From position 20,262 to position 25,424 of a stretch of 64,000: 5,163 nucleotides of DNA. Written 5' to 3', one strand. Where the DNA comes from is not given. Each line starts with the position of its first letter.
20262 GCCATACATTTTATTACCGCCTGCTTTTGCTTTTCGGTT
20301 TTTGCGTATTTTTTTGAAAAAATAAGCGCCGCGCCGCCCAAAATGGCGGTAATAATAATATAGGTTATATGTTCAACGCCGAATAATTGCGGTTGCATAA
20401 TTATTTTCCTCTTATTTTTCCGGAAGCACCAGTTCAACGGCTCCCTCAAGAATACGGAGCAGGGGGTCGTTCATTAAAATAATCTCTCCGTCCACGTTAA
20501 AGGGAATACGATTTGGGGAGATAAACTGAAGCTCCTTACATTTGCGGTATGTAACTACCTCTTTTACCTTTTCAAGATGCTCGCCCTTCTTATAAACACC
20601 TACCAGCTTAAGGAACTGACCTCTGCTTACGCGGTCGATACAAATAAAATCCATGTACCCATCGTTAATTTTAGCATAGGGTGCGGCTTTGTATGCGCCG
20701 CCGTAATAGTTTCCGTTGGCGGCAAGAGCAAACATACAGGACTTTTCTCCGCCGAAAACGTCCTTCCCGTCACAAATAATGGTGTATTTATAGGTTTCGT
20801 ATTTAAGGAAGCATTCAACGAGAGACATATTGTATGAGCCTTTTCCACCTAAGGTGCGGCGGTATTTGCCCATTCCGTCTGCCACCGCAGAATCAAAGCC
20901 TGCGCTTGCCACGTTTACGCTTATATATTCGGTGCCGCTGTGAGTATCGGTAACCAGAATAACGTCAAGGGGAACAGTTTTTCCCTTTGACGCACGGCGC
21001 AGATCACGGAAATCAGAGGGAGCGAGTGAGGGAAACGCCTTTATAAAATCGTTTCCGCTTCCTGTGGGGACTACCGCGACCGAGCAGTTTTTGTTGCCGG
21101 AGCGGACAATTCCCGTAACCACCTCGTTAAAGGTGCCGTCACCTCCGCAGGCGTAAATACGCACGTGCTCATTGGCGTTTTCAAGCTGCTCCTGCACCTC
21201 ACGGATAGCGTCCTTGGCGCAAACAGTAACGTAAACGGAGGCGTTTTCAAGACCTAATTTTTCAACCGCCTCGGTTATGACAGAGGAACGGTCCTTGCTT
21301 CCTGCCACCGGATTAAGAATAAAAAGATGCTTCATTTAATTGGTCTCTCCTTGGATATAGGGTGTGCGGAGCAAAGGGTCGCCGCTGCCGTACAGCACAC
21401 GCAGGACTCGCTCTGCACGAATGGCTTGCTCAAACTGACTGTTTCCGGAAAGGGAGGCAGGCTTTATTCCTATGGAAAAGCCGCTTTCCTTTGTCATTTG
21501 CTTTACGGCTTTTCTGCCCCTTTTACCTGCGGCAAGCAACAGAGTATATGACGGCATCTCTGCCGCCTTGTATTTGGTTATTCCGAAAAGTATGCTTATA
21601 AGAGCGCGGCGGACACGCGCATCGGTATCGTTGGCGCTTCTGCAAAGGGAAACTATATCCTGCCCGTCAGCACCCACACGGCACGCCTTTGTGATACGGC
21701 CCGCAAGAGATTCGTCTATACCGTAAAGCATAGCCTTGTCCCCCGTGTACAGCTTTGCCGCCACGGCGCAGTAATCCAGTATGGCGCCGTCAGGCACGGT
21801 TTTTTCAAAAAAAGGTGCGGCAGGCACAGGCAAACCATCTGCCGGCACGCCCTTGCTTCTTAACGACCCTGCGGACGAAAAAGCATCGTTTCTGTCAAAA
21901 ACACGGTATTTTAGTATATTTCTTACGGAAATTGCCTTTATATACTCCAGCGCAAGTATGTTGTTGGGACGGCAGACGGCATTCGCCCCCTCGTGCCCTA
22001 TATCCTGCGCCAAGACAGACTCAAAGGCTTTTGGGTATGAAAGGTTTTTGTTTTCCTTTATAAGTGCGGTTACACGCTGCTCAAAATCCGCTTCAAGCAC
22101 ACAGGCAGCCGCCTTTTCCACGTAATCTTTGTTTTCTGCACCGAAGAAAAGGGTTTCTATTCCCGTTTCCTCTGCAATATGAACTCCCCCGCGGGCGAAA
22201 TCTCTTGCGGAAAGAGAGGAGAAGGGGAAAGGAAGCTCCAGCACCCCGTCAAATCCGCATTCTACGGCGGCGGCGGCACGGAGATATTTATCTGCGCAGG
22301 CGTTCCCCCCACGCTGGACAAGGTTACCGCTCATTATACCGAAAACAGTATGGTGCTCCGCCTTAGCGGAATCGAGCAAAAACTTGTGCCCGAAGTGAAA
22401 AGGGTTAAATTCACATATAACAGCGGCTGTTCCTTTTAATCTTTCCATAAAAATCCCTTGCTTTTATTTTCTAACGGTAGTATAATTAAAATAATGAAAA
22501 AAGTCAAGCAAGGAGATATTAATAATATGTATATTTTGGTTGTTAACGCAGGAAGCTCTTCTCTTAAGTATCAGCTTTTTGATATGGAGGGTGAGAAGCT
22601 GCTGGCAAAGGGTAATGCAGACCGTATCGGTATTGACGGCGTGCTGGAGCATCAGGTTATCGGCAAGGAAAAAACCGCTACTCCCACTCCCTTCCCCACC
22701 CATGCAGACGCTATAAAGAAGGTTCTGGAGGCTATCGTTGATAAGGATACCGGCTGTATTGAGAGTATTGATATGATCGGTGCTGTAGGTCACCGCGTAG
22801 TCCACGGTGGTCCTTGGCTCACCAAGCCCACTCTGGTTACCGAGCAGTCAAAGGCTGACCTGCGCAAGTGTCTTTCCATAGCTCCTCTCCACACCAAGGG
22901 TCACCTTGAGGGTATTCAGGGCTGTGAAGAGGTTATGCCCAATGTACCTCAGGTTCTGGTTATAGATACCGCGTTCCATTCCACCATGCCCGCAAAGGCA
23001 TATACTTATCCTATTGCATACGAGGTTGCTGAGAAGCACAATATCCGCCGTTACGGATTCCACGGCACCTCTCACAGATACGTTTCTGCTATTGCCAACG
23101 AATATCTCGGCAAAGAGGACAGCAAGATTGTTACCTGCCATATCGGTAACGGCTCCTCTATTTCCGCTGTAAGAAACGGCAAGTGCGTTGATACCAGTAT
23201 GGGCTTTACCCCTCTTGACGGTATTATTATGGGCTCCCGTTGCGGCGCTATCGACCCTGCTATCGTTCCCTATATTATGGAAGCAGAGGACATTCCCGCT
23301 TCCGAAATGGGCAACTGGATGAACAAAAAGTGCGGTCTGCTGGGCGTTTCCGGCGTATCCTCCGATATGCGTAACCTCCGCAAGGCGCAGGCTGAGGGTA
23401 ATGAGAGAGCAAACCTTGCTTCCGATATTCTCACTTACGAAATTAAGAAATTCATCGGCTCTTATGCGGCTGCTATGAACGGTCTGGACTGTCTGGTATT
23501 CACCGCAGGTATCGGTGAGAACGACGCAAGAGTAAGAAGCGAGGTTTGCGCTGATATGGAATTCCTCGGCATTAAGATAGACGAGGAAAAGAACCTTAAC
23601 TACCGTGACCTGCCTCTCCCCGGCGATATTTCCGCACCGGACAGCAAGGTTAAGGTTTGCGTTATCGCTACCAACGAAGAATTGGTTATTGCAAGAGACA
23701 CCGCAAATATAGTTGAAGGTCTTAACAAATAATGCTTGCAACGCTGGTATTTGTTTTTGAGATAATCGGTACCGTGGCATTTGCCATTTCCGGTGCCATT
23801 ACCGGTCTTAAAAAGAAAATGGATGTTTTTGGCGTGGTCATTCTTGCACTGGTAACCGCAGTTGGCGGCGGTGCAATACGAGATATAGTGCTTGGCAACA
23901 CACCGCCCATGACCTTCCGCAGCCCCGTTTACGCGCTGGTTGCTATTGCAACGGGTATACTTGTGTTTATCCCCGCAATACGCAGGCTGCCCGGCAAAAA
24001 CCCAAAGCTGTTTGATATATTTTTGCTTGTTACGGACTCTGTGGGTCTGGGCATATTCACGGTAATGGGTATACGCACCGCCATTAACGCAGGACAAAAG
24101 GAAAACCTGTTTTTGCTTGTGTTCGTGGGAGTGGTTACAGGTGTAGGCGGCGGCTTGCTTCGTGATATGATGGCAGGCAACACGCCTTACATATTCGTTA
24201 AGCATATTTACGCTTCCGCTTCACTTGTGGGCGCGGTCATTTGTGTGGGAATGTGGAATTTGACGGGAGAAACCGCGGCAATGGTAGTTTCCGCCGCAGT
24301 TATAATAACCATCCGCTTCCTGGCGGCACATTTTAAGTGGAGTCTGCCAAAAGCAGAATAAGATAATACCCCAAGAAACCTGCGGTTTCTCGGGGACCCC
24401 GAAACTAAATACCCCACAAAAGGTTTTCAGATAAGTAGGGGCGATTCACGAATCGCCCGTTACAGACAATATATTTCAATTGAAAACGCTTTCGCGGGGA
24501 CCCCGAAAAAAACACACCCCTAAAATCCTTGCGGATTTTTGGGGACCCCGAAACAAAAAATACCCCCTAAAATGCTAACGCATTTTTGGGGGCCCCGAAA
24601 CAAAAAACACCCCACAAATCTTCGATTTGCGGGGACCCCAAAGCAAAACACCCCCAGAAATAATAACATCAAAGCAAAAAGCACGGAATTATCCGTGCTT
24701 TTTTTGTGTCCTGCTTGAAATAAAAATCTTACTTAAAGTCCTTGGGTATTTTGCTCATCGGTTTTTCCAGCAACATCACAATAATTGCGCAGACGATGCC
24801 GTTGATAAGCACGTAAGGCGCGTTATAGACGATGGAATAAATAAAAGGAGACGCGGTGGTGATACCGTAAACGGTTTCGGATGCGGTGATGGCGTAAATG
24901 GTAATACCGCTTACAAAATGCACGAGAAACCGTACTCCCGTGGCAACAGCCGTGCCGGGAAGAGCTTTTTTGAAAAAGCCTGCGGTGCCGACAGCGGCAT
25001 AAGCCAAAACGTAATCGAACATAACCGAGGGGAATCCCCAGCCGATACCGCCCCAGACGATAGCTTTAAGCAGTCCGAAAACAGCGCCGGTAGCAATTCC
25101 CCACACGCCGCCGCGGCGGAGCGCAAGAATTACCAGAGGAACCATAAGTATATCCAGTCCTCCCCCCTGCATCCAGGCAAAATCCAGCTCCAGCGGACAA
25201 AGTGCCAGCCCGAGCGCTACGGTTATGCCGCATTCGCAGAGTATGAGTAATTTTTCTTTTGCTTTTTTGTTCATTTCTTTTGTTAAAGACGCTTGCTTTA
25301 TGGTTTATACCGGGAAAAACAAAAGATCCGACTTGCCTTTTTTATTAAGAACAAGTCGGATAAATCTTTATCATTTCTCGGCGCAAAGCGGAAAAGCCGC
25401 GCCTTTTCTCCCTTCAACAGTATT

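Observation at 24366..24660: Very dense family of palindromic intergenic units with constant G4/C4 flanks and covarying inner stems (family A)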

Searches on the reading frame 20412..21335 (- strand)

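Call 94: search_protein_families(library=pfam, proteins=[window:20412-21335:-], max_evalue=0.00001)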
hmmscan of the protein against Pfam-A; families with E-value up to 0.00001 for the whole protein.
window:20412-21335:- (307 aa): 2 families
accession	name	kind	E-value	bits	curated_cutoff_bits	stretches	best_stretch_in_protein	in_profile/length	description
PF19279.4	YegS_C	-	4.5e-20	72.4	27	1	142-302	2-156/158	YegS C-terminal NAD kinase beta sandwich-like domain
PF00781.29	DAGK_cat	-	1e-19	70.8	23.6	1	3-126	2-123/125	Diacylglycerol kinase catalytic domain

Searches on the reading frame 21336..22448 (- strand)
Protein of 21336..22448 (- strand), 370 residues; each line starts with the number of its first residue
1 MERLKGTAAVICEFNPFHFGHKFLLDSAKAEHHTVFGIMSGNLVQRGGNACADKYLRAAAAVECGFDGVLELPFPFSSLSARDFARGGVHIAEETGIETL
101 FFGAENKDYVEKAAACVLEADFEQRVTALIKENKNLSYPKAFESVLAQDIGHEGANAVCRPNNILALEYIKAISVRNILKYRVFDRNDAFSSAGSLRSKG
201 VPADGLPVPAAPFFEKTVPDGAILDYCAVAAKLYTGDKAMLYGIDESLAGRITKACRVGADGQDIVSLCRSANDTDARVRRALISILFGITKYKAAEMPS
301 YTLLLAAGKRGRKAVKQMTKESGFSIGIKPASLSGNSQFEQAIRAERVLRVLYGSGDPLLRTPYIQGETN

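Call 94: search_protein_families(library=pfam, proteins=[window:21336-22448:-], max_evalue=0.00001)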
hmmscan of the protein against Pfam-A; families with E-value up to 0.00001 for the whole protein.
window:21336-22448:- (370 aa): 1 family
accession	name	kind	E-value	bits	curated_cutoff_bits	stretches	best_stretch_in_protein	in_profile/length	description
PF05636.17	HIGH_NTase1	-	2.1e-60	205.6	27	2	8-176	4-178/402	HIGH Nucleotidyl Transferase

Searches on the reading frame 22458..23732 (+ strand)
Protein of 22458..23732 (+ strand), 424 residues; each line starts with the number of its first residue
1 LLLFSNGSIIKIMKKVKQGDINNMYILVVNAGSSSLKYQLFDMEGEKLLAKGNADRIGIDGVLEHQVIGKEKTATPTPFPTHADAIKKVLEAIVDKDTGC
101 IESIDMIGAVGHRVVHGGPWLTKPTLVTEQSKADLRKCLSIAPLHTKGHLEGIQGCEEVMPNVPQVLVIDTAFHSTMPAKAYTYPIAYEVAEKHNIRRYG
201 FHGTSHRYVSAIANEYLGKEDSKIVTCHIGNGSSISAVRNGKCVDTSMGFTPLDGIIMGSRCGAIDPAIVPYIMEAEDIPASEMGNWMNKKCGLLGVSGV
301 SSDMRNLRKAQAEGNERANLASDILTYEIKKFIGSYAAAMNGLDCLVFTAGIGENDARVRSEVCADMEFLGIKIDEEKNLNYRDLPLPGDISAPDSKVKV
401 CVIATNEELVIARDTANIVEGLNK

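Call 94: search_protein_families(library=pfam, proteins=[window:22458-23732:+], max_evalue=0.00001)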
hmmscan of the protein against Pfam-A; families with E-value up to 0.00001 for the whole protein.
window:22458-23732:+ (424 aa): 1 family
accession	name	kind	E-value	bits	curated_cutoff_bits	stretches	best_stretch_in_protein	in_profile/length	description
PF00871.23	Acetate_kinase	-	5.5e-140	466.9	22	1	26-413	2-392/392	Acetokinase family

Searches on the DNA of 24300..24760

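Call 24: search_rna_families(source=window, start=24300, end=24760, threshold=evalue, max_evalue=10)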
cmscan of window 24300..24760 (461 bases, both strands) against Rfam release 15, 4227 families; matches with E-value up to 10: 22.
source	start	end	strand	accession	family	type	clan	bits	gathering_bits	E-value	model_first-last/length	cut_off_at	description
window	24631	24705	+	RF02057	STnc40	Gene; sRNA;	-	25.4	45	0.03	1-70/70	no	Salmonella enterica sRNA STnc40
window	24508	24594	-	RF04177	BTnc201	Gene; sRNA;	-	22.6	105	0.11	1-99/99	no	Bacteroides sRNA BTnc201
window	24657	24730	-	RF01770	rimP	Cis-reg; leader;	-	22.4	47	0.24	1-102/102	no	Gammaprotebacteria rimP leader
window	24602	24743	-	RF00515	PyrR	Cis-reg;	-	20.3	54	1.9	1-115/115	no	PyrR binding site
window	24551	24633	-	RF04312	trpB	Cis-reg;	-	19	59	3.8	1-107/107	no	trpB ncRNA motif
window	24621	24707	+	RF00506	Thr_leader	Cis-reg; leader;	-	18.8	55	0.43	1-118/118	no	Threonine operon leader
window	24496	24549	-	RF04269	mir-373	Gene; miRNA;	-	18.5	69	0.81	1-69/69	no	mir-373 microRNA precursor family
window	24647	24753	+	RF01770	rimP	Cis-reg; leader;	-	17.9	47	2.3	1-102/102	no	Gammaprotebacteria rimP leader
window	24635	24710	+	RF00558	L20_leader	Cis-reg; leader;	-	16.3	58.7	1.4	1-127/127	no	Ribosomal protein L20 leader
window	24598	24638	+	RF02416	TCV_H4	Cis-reg;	-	15.7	50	6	1-51/51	no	Turnip crinkle virus 3'UTR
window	24658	24709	+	RF02432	SpF25_sRNA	Gene; sRNA;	-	15.7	48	7.4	1-102/102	no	Streptococcus sRNA SpF25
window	24535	24588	+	RF01726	SAM-II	Cis-reg; riboswitch;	-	15.6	44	2.8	1-60/60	no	SAM-II riboswitch aptamer (SAM-II long loop)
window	24676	24703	-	RF02432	SpF25_sRNA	Gene; sRNA;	-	15.3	48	9.1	69-97/102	no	Streptococcus sRNA SpF25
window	24602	24754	-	RF02672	SprX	Gene; sRNA;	-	15.2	80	0.75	1-151/151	no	Small pathogenicity island RNA X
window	24560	24591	+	RF02399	NsiR1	Gene; sRNA;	-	14.4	39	3.3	21-52/60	no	Nitrogen stress-induced RNA 1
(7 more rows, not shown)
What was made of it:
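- On Any Rfam family: Nothing meaningful at E <= 10 in 24300-24760 (call 24).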

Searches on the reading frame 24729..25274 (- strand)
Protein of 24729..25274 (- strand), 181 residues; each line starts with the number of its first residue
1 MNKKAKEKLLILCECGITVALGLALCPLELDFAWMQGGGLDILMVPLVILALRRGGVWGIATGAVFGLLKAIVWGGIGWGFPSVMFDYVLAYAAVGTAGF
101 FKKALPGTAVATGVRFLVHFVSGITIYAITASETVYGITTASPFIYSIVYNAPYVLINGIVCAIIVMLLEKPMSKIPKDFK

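Call 15: search_protein_families(library=pfam, proteins=[window:24729-25274:-])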
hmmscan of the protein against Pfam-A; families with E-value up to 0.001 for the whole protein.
window:24729-25274:- (181 aa): 1 family
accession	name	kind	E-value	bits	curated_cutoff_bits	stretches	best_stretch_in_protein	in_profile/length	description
PF09515.15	Thia_YuaJ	-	6.7e-25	88.7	25.8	1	13-174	2-173/177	Thiamine transporter protein (Thia_YuaJ)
